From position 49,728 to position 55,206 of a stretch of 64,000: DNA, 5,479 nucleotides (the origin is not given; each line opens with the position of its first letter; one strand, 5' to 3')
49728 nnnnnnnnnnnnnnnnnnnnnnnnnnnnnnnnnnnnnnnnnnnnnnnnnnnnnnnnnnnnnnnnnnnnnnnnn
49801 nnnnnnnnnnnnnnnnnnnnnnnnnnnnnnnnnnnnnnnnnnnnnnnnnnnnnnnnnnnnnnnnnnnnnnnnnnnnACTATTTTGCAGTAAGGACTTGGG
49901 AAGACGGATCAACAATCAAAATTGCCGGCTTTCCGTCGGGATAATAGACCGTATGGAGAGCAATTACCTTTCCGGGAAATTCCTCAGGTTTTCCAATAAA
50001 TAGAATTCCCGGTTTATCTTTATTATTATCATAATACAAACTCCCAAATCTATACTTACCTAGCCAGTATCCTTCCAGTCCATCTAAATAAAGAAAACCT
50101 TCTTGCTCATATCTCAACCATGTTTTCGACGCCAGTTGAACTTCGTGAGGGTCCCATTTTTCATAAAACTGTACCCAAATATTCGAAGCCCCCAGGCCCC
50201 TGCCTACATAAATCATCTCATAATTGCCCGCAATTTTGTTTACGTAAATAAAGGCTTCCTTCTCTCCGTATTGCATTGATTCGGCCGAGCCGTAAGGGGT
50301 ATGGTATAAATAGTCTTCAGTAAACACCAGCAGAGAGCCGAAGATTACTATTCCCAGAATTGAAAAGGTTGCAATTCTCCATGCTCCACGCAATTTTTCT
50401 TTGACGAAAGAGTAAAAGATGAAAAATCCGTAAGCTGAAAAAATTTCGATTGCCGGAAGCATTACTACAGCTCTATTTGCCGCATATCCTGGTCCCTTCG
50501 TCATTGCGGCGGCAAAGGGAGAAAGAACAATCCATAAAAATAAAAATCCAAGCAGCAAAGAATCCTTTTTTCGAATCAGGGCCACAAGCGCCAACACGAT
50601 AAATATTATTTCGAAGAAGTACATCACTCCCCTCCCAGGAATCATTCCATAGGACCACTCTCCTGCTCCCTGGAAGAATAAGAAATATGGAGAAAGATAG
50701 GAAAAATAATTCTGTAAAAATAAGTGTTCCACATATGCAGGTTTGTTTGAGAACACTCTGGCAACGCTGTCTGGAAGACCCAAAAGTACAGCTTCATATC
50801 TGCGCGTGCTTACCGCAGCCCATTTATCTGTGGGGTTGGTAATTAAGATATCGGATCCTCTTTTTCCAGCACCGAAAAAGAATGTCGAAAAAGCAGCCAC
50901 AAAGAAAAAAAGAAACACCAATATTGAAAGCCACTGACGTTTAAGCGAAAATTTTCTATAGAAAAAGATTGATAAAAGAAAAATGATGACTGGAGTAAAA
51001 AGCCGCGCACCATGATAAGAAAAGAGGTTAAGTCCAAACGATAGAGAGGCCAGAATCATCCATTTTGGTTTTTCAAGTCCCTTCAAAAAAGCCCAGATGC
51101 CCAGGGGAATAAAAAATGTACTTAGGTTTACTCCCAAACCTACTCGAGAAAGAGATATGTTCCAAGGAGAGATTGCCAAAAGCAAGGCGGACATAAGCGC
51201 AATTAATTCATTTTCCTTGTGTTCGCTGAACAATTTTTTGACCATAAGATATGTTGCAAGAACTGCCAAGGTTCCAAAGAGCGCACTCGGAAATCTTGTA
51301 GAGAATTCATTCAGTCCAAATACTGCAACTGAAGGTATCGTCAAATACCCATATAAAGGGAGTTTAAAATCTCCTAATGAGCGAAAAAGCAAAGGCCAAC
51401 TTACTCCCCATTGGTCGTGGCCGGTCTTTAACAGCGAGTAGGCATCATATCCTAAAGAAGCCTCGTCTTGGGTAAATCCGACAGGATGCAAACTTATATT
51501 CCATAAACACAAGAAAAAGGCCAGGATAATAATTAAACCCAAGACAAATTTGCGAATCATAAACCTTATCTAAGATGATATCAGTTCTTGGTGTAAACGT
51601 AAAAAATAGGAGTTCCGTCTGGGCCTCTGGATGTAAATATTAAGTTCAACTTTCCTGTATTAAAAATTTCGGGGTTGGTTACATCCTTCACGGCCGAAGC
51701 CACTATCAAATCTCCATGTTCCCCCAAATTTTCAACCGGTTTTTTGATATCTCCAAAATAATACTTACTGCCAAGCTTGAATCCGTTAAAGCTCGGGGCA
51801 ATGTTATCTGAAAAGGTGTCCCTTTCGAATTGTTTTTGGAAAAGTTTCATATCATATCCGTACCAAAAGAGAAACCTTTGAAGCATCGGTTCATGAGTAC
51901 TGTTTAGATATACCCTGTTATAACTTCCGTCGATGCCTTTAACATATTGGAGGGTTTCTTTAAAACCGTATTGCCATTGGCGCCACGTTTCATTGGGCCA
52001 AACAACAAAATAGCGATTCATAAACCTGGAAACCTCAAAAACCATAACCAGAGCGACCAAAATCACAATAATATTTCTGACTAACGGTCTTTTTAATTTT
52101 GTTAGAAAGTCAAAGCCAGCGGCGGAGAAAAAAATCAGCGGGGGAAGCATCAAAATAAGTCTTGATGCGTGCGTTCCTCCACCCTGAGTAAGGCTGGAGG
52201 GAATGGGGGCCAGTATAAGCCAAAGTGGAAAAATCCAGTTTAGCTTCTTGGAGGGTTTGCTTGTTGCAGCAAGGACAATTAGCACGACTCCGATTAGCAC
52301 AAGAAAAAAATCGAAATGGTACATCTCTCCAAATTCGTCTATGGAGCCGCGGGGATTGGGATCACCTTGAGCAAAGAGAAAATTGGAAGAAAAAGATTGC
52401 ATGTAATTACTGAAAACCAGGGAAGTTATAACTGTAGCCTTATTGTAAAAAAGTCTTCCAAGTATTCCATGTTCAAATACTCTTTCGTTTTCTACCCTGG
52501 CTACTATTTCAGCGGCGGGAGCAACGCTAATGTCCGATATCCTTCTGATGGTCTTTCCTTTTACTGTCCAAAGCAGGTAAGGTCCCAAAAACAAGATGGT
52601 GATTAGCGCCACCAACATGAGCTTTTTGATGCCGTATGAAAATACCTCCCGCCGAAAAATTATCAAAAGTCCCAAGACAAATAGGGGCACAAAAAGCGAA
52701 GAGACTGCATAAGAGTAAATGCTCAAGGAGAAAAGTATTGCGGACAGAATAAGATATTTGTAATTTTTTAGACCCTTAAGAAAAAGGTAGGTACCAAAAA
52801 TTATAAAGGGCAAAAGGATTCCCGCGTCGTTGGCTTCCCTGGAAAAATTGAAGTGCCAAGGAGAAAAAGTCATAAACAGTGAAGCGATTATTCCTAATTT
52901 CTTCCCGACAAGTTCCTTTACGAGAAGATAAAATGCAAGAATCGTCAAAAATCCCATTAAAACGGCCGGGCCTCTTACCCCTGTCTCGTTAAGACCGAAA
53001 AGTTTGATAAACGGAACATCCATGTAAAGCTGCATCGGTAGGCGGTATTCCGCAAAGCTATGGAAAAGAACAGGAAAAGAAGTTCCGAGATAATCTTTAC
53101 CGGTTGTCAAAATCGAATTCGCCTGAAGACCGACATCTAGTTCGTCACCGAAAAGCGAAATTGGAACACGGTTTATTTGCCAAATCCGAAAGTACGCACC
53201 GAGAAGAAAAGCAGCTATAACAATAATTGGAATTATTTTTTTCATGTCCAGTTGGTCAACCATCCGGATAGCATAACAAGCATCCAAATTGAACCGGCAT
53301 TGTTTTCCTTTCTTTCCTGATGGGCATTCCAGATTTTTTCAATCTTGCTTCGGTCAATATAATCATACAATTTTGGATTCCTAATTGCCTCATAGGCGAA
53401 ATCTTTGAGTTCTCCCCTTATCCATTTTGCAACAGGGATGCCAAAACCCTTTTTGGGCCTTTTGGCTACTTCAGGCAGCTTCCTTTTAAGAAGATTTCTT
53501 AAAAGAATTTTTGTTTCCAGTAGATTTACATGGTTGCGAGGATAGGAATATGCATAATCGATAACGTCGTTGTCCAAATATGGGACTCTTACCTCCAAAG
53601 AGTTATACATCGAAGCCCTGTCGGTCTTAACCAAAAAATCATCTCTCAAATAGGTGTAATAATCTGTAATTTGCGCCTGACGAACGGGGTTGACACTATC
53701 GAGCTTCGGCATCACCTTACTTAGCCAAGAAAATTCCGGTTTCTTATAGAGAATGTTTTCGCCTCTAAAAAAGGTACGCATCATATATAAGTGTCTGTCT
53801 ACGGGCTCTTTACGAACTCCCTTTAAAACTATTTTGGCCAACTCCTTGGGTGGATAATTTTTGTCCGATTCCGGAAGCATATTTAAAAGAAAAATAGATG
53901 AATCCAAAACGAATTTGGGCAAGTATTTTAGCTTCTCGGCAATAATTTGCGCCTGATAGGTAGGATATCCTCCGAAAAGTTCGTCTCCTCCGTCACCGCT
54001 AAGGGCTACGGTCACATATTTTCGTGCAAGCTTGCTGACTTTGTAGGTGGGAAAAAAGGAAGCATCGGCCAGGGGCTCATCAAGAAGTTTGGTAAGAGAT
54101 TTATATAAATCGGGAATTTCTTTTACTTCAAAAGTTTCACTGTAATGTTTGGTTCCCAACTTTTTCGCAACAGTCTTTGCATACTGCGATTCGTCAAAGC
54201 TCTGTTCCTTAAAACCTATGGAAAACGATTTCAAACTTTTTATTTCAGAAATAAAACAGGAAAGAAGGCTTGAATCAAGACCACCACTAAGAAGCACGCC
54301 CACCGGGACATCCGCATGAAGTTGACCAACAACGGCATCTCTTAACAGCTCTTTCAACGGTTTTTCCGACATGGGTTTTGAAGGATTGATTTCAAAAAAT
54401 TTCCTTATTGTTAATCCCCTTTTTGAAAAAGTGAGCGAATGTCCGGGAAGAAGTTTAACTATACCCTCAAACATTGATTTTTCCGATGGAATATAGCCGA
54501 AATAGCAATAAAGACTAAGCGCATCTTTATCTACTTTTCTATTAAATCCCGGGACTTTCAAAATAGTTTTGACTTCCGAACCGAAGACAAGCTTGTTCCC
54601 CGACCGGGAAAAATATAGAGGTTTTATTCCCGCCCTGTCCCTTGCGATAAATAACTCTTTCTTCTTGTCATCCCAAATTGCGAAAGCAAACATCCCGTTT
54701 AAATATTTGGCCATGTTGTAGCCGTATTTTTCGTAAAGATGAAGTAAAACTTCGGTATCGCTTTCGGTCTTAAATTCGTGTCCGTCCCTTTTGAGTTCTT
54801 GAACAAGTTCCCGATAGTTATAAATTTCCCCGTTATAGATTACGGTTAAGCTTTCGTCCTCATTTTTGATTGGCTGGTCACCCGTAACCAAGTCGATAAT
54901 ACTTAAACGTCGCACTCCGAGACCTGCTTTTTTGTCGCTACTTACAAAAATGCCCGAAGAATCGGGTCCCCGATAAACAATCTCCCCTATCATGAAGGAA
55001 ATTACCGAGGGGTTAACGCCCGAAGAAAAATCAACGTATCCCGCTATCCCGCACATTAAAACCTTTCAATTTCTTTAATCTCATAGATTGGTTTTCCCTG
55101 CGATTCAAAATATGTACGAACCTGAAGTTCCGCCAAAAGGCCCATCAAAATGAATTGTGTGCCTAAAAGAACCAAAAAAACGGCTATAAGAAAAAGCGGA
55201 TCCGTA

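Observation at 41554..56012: Tandem, translationally coupled array of seven polytopic GT-C glycosyltransferases (five ArnT/PMT paralogs plus two of a second family) with a downstream polyprenyl-P sugar synthase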

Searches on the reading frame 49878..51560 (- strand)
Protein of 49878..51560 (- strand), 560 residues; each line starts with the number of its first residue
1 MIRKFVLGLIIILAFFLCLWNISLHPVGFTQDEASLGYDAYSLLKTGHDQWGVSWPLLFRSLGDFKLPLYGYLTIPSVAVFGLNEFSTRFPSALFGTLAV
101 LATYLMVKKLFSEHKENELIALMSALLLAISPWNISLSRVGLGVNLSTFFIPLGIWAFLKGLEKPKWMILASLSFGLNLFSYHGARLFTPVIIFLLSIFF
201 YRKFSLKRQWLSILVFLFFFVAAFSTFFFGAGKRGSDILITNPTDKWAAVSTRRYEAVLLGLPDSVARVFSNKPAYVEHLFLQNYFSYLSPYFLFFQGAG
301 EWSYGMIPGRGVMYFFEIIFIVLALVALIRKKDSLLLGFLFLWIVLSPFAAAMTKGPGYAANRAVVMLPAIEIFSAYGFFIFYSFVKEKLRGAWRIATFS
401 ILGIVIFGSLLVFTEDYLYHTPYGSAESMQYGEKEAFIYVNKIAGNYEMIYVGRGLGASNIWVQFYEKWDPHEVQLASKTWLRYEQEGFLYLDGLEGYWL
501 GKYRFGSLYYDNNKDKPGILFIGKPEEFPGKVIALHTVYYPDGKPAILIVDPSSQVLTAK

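Call 4: search_protein_families(library=pfam, proteins=[window:49878-51560:-], max_evalue=0.01)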
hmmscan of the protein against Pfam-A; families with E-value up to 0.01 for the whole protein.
window:49878-51560:- (560 aa): 1 family
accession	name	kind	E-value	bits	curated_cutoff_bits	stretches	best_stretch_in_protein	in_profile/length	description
PF13231.12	PMT_2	-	3.5e-12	47.3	26.1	1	68-221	4-155/160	Dolichyl-phosphate-mannose-protein mannosyltransferase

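Call 5: search_protein_families(library=ncbifam, proteins=[window:49878-51560:-], max_evalue=0.01)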
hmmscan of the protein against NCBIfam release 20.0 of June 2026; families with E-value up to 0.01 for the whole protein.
window:49878-51560:- (560 aa): 1 family
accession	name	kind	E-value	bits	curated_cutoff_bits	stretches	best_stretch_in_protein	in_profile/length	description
TIGR03663.1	TIGR03663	subfamily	2.2e-07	30.3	126.25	1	7-195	4-174/435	flippase activity-associated protein Agl23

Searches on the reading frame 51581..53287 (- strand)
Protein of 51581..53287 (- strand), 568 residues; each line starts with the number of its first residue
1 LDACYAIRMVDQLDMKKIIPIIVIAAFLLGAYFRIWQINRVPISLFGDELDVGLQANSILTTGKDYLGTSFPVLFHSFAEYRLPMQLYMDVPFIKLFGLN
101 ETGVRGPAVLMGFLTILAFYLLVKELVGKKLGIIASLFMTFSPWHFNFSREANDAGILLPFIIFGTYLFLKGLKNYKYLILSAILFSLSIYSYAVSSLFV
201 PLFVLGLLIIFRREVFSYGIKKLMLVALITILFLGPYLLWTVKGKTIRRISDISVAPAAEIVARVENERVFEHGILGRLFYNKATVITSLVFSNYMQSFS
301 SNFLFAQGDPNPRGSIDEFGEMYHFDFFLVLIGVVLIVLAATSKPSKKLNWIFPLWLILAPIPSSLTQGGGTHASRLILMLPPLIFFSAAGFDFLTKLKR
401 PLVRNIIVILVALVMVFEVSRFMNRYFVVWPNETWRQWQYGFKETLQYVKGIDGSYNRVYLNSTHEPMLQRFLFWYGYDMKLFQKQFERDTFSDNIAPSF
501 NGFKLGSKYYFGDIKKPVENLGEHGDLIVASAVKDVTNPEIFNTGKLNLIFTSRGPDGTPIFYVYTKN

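Call 4: search_protein_families(library=pfam, proteins=[window:51581-53287:-], max_evalue=0.01)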
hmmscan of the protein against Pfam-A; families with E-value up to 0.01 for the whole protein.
window:51581-53287:- (568 aa): 2 families
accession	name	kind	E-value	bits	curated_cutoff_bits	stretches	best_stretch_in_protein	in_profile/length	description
PF13231.12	PMT_2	-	7.5e-17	62.4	26.1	1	84-240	4-160/160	Dolichyl-phosphate-mannose-protein mannosyltransferase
PF02366.24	PMT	-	0.001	19.2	22.7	0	67-225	48-210/245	Dolichyl-phosphate-mannose-protein mannosyltransferase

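Call 5: search_protein_families(library=ncbifam, proteins=[window:51581-53287:-], max_evalue=0.01)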
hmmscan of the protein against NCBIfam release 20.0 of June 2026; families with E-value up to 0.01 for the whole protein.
window:51581-53287:- (568 aa): 2 families
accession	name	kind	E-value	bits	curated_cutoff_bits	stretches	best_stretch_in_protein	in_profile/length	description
TIGR03663.1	TIGR03663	subfamily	1.3e-06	27.7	126.25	1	84-222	53-192/435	flippase activity-associated protein Agl23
TIGR04154.1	archaeo_STT3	subfamily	0.00048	18.6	450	1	109-146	103-140/831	oligosaccharyl transferase, archaeosortase A system-associated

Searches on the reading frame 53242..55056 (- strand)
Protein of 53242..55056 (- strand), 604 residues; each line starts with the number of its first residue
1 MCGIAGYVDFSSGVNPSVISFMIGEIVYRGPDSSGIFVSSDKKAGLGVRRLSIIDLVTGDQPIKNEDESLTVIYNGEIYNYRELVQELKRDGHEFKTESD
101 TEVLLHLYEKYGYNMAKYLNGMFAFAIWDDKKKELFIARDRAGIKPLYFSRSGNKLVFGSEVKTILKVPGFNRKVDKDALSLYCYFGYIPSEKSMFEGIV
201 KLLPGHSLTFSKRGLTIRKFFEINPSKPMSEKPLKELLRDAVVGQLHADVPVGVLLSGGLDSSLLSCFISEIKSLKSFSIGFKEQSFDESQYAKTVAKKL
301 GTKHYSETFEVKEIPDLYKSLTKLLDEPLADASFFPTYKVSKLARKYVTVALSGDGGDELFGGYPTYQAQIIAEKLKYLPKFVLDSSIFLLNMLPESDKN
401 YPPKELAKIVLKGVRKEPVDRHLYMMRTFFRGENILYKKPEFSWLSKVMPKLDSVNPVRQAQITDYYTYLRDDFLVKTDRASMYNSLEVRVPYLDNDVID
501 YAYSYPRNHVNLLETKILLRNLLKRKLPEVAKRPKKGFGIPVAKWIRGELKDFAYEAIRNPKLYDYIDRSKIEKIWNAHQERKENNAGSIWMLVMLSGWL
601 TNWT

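Call 4: search_protein_families(library=pfam, proteins=[window:53242-55056:-], max_evalue=0.01)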
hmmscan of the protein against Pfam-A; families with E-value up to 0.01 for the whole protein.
window:53242-55056:- (604 aa): 7 families
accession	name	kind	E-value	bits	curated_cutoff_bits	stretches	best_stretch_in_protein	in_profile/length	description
PF00733.27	Asn_synthase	-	8.8e-87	292.5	21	1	234-600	2-353/354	Asparagine synthase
PF13537.11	GATase_7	-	5.3e-47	159.3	25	1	49-166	2-122/123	Glutamine amidotransferase domain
PF13522.11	GATase_6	-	2.3e-41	141.3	27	1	31-161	1-130/130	Glutamine amidotransferase domain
PF12481.13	DUF3700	-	6.1e-05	23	27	1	115-165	125-176/228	Aluminium induced protein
PF06508.19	QueC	-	0.006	16.5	22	1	254-308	4-59/210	Queuosine biosynthesis protein QueC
PF02540.23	NAD_synthase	-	0.0066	16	21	0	238-327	9-97/242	NAD synthase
PF24167.1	DUF7411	-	0.009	16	28.7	0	252-312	3-61/194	Family of unknown function (DUF7411)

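Call 5: search_protein_families(library=ncbifam, proteins=[window:53242-55056:-], max_evalue=0.01)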
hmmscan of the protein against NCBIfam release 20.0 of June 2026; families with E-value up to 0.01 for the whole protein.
window:53242-55056:- (604 aa): 11 families
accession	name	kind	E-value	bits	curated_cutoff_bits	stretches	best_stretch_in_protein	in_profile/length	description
TIGR03108.1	eps_aminotran_1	hypoth_equivalog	1.8e-146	489.4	816.9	1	1-601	1-626/628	XrtA/PEP-CTERM system amidotransferase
TIGR01536.1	asn_synth_AEB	equivalog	1.1e-141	473.4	267.1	1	2-538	1-517/517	asparagine synthase (glutamine-hydrolyzing)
TIGR03104.1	trio_amidotrans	equivalog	4e-100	335.7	570.1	2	1-369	1-385/589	N-acetylglutaminylglutamine amidotransferase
NF006949.0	PRK09431.1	equivalog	1.3e-89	301.2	499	3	1-168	1-168/554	asparagine synthase B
NF033535.1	lass_lactam_cya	exception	7.8e-64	216.4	525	2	1-360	1-375/668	lasso peptide isopeptide bond-forming cyclase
NF001484.0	PRK00331.1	subfamily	4.9e-17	61.5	381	1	62-168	87-201/601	isomerizing glutamine--fructose-6-phosphate transaminase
NF033561.1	macrolact_Ik_Al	subfamily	1.6e-16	60.1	300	1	124-374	82-344/561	albusnodin/ikarugamycin family macrolactam cyclase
TIGR01135.1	glmS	equivalog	1.6e-14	53.3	418.05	1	64-168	88-200/607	glutamine--fructose-6-phosphate transaminase (isomerizing)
TIGR01134.1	purF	equivalog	3.2e-11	43.2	350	1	60-163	84-197/432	amidophosphoribosyltransferase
NF011155.0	PRK14561.1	equivalog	0.0026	17.5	207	1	252-312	3-61/195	hypothetical protein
TIGR00364.1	TIGR00364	equivalog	0.009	15.6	150.3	0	254-317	3-65/201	7-cyano-7-deazaguanine synthase QueC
